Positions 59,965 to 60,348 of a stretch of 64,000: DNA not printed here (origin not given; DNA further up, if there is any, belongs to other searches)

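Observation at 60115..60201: Unannotated 28-codon ORF encoding a bS22-like ultra-basic ribosomal mini-protein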

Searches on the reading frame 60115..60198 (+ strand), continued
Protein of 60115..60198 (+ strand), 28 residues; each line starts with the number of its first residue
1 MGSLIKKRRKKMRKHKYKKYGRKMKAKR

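Call 54: search_protein_families(library=pfam, proteins=[L063:1575-2432:+, L063:2593-3453:-, L063:756-1319:-, L066:1677-2492:+, L066:716-1672:+, L066:3442-4725:+, L066:2558-3385:-], max_evalue=0.00001)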
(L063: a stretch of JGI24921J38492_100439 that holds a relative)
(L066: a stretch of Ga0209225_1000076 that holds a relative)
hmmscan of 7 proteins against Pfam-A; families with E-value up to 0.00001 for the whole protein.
L063:1575-2432:+ (285 aa): 2 families
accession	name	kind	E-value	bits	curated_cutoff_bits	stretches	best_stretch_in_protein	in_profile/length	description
PF01633.27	Choline_kinase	-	8e-11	42.2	29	1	35-218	6-208/300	Choline/ethanolamine kinase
PF01636.29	APH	-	2.6e-08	34.3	23.2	1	36-216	8-212/239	Phosphotransferase enzyme family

L063:2593-3453:- (286 aa): 1 family
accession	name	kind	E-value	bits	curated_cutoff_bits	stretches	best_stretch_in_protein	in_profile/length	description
PF09754.15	PAC2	-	1.4e-42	146.4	25.8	1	20-238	1-214/215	PAC2 family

L063:756-1319:- (187 aa): 3 families
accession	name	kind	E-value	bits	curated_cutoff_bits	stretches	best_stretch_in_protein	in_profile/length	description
PF22769.1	DCD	-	7.7e-47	159.7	27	1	1-151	1-151/153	dCTP deaminase-like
PF06559.16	DCD_N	-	2.8e-09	37.5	21.4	1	2-150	5-160/164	2'-deoxycytidine 5'-triphosphate deaminase (DCD) N-terminal domain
PF22569.1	DCD_C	-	1.9e-07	31.1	22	1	57-174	64-185/192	2'-deoxycytidine 5'-triphosphate deaminase (DCD), C-terminal domain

L066:1677-2492:+ (271 aa): 2 families
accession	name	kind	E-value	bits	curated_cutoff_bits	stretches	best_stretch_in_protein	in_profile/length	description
PF00149.33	Metallophos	-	3.3e-13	50.9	21.5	1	32-209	4-191/191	Calcineurin-like phosphoesterase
PF12850.12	Metallophos_2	-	4.4e-06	27.2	27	0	32-224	4-134/154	Calcineurin-like phosphoesterase superfamily domain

L066:716-1672:+ (318 aa): 1 family
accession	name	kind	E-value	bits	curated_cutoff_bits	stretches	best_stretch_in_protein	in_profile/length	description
PF12679.13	ABC2_membrane_2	-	3.9e-35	121.9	27.2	1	6-314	2-282/283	ABC-2 family transporter protein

L066:3442-4725:+ (427 aa): 1 family
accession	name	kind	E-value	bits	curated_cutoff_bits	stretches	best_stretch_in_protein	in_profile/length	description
PF00365.25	PFK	-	6.6e-55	186.9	30.9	1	18-338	2-276/277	Phosphofructokinase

L066:2558-3385:- (275 aa): 1 family
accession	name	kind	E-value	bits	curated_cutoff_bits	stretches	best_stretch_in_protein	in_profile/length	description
PF01261.30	AP_endonuc_2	-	8.4e-34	117.8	31.1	1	19-251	3-232/249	Xylose isomerase-like TIM barrel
